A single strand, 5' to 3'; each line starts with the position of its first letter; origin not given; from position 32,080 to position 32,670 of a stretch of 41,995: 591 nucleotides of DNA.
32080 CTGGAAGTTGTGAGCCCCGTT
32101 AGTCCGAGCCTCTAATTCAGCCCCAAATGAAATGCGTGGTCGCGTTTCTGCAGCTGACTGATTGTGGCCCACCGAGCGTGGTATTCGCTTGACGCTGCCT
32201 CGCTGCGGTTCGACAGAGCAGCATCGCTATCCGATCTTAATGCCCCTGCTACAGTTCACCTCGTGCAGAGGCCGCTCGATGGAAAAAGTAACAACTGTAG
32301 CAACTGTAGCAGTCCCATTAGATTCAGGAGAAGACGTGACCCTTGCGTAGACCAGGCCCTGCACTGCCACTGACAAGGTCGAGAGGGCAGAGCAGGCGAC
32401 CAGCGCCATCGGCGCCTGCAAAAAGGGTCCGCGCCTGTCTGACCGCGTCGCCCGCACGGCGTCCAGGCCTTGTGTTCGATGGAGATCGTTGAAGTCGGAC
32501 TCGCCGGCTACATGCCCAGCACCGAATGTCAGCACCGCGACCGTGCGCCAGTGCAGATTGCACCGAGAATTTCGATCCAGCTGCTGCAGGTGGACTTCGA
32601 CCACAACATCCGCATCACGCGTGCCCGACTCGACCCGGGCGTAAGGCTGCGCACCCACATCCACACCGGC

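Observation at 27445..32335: A ~4.7-kb lower-GC two-gene cassette bracketed by ~100-bp imperfect direct repeats built from five colinear identical blocks with conserved hairpin potential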

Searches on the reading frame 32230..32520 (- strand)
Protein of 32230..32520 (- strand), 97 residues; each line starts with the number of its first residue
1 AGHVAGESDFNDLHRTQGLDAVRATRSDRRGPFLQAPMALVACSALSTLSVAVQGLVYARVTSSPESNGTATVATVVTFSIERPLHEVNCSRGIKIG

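Call 87: search_dna_similar(query=window:32230-32520:-, collection=plasmids, mode=protein, max_evalue=10, max_rows=15)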
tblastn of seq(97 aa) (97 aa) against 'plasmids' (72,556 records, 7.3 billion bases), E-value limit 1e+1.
Records with a match: 299; places in all: 300; records where one place covers at least 80% of the query: 4.
Best place of each record, by identity: 60-80% 68; <60% 231.
By first word of the organism name: Klebsiella 193; Pseudomonas 33; Yersinia 18; Escherichia 14; Citrobacter 7; Aeromonas 4; Vibrio 4; Serratia 4; Salmonella 4; Piscirickettsia 3; and 10 more.
By predicted mobility (MOB-suite, as given by PLSDB): conjugative 269; mobilizable 18; non-mobilizable 12.
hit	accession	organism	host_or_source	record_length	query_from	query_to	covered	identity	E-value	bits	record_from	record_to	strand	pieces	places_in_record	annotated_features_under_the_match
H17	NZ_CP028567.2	Aeromonas hydrophila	Pure Culture,Sewage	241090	1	90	93%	31.9%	3e+0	34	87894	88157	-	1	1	hypothetical protein | glgC: glucose-1-phosphate adenylyltransferase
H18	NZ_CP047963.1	Aeromonas media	cell culture,hospital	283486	1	90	93%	31.9%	3e+0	34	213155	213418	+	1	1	hypothetical protein | glgC: glucose-1-phosphate adenylyltransferase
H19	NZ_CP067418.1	Aeromonas media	cell culture,water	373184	1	90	93%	31.9%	3e+0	34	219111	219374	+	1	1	hypothetical protein | glgC: glucose-1-phosphate adenylyltransferase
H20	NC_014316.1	Nitrosococcus watsonii C-113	-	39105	4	94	94%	29.4%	2e+0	34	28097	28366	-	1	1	DEAD/DEAH box helicase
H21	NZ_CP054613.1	Paenibacillus cellulosilyticus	cell culture,soil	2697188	44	82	40%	46.2%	1e+1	32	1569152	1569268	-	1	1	none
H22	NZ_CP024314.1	Rhizobium sp. NXC24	Phaseolus vulgaris,cell culture,plant ...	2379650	3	30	29%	60.7%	7e+0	32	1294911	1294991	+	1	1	record has no annotation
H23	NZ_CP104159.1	Rhizobium sp. CB3060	Leucaena leucocephala,cell culture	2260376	3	30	29%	60.7%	1e+1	32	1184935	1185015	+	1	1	record has no annotation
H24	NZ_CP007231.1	Yersinia similis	rabbit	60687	8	34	28%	55.6%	3e+0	33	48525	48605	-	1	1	LPD7 domain-containing protein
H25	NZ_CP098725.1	Yersinia ruckeri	Salmo salar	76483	8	34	28%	55.6%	8e+0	32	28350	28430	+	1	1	LPD7 domain-containing protein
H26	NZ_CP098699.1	Yersinia ruckeri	Salmo salar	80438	8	34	28%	55.6%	8e+0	32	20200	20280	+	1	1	LPD7 domain-containing protein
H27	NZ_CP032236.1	Yersinia ruckeri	Salmo salar,tissue ...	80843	8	34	28%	55.6%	8e+0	32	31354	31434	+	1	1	LPD7 domain-containing protein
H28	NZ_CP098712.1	Yersinia ruckeri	Salmo salar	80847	8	34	28%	55.6%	8e+0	32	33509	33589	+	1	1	LPD7 domain-containing protein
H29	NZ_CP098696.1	Yersinia ruckeri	Salmo salar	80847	8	34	28%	55.6%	8e+0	32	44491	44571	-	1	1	LPD7 domain-containing protein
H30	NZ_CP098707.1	Yersinia ruckeri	Salmo salar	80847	8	34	28%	55.6%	8e+0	32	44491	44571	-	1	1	LPD7 domain-containing protein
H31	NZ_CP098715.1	Yersinia ruckeri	Salmo salar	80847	8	34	28%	55.6%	8e+0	32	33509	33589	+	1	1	LPD7 domain-containing protein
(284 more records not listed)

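Call 88: search_dna_similar(query=window:32230-32520:-, collection=phages, mode=protein, max_evalue=10, max_rows=15)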
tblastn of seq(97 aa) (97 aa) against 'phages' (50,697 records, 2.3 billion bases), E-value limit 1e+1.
Records with a match: 18; places in all: 18; records where one place covers at least 80% of the query: 0.
Best place of each record, by identity: 60-80% 3; <60% 15.
By first word of the organism name: Erwinia 6; Ralstonia 4; Mycobacterium 2; Synechococcus 2; Pseudomonas 2; Morganella 1; Klebsiella 1.
By host as written in the record: Erwinia amylovora 6; Ralstonia solanacearum Race 3, Biovar 1 3; Mycobacterium smegmatis mc2 155 2; Synechococcus sp. WH6501 2; - 2; Ralstonia solanacearum 1; Morganella sp. 1; Klebsiella aerogenes MAO-MM-7 1.
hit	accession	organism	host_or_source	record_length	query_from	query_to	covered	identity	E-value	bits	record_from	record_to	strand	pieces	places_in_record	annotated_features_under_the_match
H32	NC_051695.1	Mycobacterium phage OwlsT2W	Mycobacterium smegmatis mc2 155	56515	21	74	56%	44.6%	7e+0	31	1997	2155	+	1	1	3: terminase large subunit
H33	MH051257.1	Mycobacterium phage OwlsT2W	Mycobacterium smegmatis mc2 155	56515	21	74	56%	44.6%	7e+0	31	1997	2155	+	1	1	3: terminase large subunit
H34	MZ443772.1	Erwinia phage pEa_SNUABM_23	Erwinia amylovora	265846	5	81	79%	26.0%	9e+0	30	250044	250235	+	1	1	hypothetical protein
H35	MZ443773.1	Erwinia phage pEa_SNUABM_31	Erwinia amylovora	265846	5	81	79%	26.0%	9e+0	30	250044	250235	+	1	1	hypothetical protein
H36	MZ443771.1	Erwinia phage pEa_SNUABM_20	Erwinia amylovora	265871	5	81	79%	26.0%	9e+0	30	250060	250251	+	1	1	hypothetical protein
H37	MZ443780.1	Erwinia phage pEa_SNUABM_40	Erwinia amylovora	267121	5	81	79%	26.0%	9e+0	30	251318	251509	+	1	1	hypothetical protein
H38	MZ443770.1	Erwinia phage pEa_SNUABM_3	Erwinia amylovora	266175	5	81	79%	26.0%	9e+0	30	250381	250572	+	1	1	hypothetical protein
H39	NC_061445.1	Erwinia phage pEa_SNUABM_3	Erwinia amylovora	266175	5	81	79%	26.0%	9e+0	30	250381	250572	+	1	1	hypothetical protein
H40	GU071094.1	Synechococcus phage S-SM1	Synechococcus sp. WH6501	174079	16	58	44%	37.3%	8e+0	30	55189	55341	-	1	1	gp6: baseplate wedge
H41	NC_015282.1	Synechococcus phage S-SM1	Synechococcus sp. WH6501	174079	16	58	44%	37.3%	8e+0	30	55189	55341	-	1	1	gp6: baseplate wedge subunit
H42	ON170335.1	Ralstonia phage YO352.nanopore_3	Ralstonia solanacearum Race 3, Biovar 1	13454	34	57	25%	58.3%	8e+0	30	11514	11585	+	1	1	record has no annotation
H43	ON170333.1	Ralstonia phage YO204.nanopore_3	Ralstonia solanacearum Race 3, Biovar 1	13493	34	57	25%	58.3%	8e+0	30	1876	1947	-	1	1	record has no annotation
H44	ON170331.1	Ralstonia phage YO199.nanopore_3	Ralstonia solanacearum Race 3, Biovar 1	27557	34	57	25%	58.3%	8e+0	30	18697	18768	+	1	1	record has no annotation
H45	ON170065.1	Ralstonia phage YO026_1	Ralstonia solanacearum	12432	34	57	25%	58.3%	8e+0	30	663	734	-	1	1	record has no annotation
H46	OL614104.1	Morganella phage Mecenats66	Morganella sp.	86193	2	23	23%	59.1%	5e+0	31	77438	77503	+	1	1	DNA primase/helicase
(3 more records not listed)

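Call 94: search_dna_similar(query=window:32230-32520:-, collection=plasmids, mode=protein, max_evalue=10, max_rows=25, rows=spread)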
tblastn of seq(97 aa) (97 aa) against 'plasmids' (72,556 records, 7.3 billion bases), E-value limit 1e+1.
Records with a match: 299; places in all: 300; records where one place covers at least 80% of the query: 4.
Best place of each record, by identity: 60-80% 68; <60% 231.
By first word of the organism name: Klebsiella 193; Pseudomonas 33; Yersinia 18; Escherichia 14; Citrobacter 7; Aeromonas 4; Vibrio 4; Serratia 4; Salmonella 4; Piscirickettsia 3; and 10 more.
By predicted mobility (MOB-suite, as given by PLSDB): conjugative 269; mobilizable 18; non-mobilizable 12.
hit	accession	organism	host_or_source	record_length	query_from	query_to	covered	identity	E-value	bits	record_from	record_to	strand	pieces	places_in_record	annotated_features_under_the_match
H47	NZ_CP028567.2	Aeromonas hydrophila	Pure Culture,Sewage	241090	1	90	93%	31.9%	3e+0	34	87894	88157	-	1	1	hypothetical protein | glgC: glucose-1-phosphate adenylyltransferase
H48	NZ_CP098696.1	Yersinia ruckeri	Salmo salar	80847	8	34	28%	55.6%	8e+0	32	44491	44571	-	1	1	LPD7 domain-containing protein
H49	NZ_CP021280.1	Legionella pneumophila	protozoa,bulk water sample from a shower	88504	35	56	23%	68.2%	3e+0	34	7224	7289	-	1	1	YfjI family protein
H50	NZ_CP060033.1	Aeromonas salmonicida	Sebastes schlegeli,Head kidney, Spleen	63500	5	23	20%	73.7%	1e+0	34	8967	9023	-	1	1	LPD7 domain-containing protein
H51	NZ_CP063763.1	Klebsiella pneumoniae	Homo sapiens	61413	5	31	28%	48.1%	1e+1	32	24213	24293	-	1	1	LPD7 domain-containing protein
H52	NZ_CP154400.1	Klebsiella pneumoniae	pure culture,bile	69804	5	31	28%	48.1%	1e+1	32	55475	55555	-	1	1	LPD7 domain-containing protein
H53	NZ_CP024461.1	Klebsiella pneumoniae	Homo sapiens,sputum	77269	5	31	28%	48.1%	1e+1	32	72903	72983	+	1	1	LPD7 domain-containing protein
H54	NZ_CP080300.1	Klebsiella pneumoniae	Homo sapiens,mixed culture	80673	5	31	28%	48.1%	1e+1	32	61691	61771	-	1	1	LPD7 domain-containing protein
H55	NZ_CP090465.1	Klebsiella pneumoniae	Homo sapiens,urine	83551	5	31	28%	48.1%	1e+1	32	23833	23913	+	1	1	LPD7 domain-containing protein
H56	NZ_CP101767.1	Klebsiella pneumoniae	Homo sapiens,pure culture,sputum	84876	5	31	28%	48.1%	1e+1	32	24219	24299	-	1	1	LPD7 domain-containing protein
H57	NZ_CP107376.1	Klebsiella pneumoniae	Homo sapiens,sputum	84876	5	31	28%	48.1%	1e+1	32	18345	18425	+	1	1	LPD7 domain-containing protein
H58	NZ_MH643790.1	Klebsiella pneumoniae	-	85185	5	31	28%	48.1%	1e+1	32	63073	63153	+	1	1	LPD7 domain-containing protein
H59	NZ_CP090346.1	Klebsiella pneumoniae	Homo sapiens,clinical isolate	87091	5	31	28%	48.1%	1e+1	32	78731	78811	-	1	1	LPD7 domain-containing protein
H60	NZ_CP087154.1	Klebsiella pneumoniae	Homo sapiens,sputum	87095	5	31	28%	48.1%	1e+1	32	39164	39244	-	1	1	LPD7 domain-containing protein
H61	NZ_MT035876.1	Klebsiella pneumoniae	-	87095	5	31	28%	48.1%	1e+1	32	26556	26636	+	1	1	LPD7 domain-containing protein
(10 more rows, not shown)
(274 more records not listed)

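Call 95: search_protein_representatives(protein=window:32230-32514:-)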
Query: 95 residues. Proteins with E-value up to 0.001 (for the whole library): 8; up to 1e-10: 2; up to 1e-30: 0. The best 8 are listed.
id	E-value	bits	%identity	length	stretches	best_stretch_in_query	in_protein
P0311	4.6e-13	65.2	81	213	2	29-58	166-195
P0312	5.1e-13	65.0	84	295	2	29-56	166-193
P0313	3.4e-07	46.4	64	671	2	29-58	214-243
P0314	1.1e-06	44.8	37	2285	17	37-88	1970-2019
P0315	1.3e-06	44.6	45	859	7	52-81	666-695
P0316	8.8e-05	38.8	58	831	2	30-59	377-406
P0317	2.9e-04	37.1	58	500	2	29-56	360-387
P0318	9.8e-04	35.4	57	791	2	30-57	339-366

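Call 98: list_cluster_members(proteins=[P0311, P0312, P0313, P0316])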
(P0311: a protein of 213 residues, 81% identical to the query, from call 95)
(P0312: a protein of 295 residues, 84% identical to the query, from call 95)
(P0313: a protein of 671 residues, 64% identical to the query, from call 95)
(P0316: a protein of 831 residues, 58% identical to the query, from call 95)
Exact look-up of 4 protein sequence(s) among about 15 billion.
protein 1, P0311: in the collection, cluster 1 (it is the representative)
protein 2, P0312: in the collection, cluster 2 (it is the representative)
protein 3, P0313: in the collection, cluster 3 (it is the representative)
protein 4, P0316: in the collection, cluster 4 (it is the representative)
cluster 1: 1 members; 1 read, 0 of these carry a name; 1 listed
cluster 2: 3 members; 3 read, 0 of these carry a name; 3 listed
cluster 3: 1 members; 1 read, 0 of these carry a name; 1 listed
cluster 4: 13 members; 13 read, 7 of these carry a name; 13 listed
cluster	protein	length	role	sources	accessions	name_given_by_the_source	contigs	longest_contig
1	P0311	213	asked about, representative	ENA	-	-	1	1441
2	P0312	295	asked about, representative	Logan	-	-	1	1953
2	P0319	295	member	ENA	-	-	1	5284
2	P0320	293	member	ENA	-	-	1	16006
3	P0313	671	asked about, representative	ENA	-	-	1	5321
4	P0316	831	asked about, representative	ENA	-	-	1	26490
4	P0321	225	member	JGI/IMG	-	putative DNA primase/helicase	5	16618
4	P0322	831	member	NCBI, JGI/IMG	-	putative DNA primase/helicase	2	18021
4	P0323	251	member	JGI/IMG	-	putative DNA primase/helicase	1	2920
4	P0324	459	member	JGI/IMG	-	putative DNA primase/helicase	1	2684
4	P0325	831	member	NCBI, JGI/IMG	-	putative DNA primase/helicase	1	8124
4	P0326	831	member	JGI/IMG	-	putative DNA primase/helicase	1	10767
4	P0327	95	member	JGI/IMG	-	putative DNA primase/helicase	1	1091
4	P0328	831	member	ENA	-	-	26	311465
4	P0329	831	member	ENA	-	-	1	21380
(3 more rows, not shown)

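Call 99: search_protein_families(library=pfam, proteins=[P0316, P0313, P0312], max_evalue=0.001)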
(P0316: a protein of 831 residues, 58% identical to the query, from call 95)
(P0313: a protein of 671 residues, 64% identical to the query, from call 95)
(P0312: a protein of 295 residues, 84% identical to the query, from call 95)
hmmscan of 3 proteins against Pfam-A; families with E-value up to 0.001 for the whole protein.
P0316 (831 aa): 3 families
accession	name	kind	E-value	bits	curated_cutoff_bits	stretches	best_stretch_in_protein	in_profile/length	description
PF13148.11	DUF3987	-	5.6e-92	309.2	27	1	380-749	1-363/364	Protein of unknown function (DUF3987)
PF13362.12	Toprim_3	-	2.4e-11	44.4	27.2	1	213-313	2-94/95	Toprim domain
PF13662.12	Toprim_4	-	0.00077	20.1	25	0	213-277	3-70/85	Toprim domain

P0313 (671 aa): 3 families
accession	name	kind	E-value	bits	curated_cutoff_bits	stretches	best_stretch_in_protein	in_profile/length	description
PF13148.11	DUF3987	-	1.3e-92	311.3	27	1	218-587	1-363/364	Protein of unknown function (DUF3987)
PF13362.12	Toprim_3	-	2.5e-11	44.3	27.2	1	51-150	2-93/95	Toprim domain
PF13662.12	Toprim_4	-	1.8e-06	28.5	25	1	50-123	2-78/85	Toprim domain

P0312 (295 aa): 3 families
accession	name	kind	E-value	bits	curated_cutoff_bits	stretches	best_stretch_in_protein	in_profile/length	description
PF13362.12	Toprim_3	-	1.1e-12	48.7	27.2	1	3-102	2-93/95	Toprim domain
PF13148.11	DUF3987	-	1.4e-12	48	27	1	170-223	1-55/364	Protein of unknown function (DUF3987)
PF13662.12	Toprim_4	-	2.2e-07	31.5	25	1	2-65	2-65/85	Toprim domain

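Call 100: find_related_loci(query=P0316, collection=viral_contigs, flank=10000)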
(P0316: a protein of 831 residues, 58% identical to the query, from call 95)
Query P0316 (831 aa) in viral_contigs; peptide patterns used: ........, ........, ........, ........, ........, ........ (x = any residue, [..] = any of these).
10 stretches matched a pattern, but none encodes a relative of the query by tblastn (E <= 1e-3).

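Call 102: find_related_loci(query=A8, collection=viral_contigs, flank=10000)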
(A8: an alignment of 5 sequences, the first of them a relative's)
Query A8 (831 aa) in viral_contigs; peptide patterns used: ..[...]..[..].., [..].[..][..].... (x = any residue, [..] = any of these).
600 stretches matched a pattern (row limit reached: there are more); 578 encode a relative of the query (tblastn E <= 1e-3); the best 80 are kept; 80 distinct loci.
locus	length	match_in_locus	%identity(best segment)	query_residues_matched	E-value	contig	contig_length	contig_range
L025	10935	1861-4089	33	22-816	2e-89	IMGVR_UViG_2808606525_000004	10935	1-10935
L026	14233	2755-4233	37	23-522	9e-76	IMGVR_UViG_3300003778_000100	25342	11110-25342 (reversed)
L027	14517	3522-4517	46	4-316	1e-68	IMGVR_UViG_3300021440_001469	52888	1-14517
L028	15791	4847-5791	45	5-326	2e-63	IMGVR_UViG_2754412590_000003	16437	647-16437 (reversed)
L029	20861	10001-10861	46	23-320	5e-60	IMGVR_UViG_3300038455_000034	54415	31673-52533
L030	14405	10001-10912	45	17-323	5e-58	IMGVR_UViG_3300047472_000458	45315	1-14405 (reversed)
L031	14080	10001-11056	39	25-397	8e-55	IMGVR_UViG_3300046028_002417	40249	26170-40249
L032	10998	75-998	43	25-339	1e-54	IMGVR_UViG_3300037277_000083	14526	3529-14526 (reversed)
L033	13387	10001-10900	39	11-324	1e-53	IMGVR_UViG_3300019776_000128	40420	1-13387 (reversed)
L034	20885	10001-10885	42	24-326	2e-50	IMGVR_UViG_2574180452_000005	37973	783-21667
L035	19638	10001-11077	41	21-353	5e-49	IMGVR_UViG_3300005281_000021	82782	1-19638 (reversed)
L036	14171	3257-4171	42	19-323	1e-48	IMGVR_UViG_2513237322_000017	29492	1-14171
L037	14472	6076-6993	39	13-316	2e-47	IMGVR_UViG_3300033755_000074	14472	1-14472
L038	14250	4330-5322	36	42-364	3e-47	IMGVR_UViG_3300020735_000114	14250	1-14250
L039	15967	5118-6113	42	16-348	5e-47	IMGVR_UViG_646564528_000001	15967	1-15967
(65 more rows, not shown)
